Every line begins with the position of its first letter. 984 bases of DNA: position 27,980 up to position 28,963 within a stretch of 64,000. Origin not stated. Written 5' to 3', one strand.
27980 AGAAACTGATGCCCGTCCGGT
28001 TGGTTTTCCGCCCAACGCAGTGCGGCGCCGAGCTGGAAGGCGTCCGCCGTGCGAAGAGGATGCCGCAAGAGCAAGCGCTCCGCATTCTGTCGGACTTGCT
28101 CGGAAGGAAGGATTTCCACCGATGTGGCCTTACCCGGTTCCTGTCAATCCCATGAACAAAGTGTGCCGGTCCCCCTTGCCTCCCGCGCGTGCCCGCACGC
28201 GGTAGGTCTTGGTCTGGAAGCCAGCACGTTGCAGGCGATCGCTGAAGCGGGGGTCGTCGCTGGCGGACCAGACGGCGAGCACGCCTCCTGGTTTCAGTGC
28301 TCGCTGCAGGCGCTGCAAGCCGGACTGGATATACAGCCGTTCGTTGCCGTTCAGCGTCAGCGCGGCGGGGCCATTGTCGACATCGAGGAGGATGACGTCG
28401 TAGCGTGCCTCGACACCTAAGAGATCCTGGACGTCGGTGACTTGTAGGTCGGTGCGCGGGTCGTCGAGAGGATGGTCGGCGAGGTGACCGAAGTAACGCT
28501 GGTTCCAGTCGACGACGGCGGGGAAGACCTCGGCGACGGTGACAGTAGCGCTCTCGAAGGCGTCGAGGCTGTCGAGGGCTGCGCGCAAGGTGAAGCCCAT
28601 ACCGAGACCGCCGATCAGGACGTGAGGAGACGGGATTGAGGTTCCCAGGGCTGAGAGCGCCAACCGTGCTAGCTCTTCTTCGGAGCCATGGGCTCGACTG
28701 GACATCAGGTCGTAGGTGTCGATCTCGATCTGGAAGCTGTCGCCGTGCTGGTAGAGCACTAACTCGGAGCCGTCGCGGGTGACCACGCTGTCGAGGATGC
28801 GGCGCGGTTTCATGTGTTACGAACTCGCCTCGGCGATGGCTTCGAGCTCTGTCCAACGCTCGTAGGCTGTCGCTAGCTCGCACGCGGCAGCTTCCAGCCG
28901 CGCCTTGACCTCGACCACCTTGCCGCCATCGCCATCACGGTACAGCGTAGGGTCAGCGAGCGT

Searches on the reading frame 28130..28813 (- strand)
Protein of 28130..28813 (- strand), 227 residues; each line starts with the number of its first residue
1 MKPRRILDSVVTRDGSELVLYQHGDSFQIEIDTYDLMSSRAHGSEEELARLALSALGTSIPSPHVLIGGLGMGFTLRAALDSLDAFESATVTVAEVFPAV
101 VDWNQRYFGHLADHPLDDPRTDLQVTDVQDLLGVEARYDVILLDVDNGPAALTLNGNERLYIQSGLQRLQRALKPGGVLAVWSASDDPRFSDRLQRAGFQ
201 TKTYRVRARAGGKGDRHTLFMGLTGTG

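Call 22: search_protein_families(library=pfam, proteins=[window:28130-28813:-], max_evalue=0.01)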
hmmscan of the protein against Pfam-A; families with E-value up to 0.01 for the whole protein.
window:28130-28813:- (227 aa): 2 families
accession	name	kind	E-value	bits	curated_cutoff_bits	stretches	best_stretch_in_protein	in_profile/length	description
PF11899.13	DUF3419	-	0.002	17.8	28.2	1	163-211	314-362/385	Protein of unknown function (DUF3419)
PF08242.18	Methyltransf_12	-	0.0035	18.5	30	0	69-179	4-98/98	Methyltransferase domain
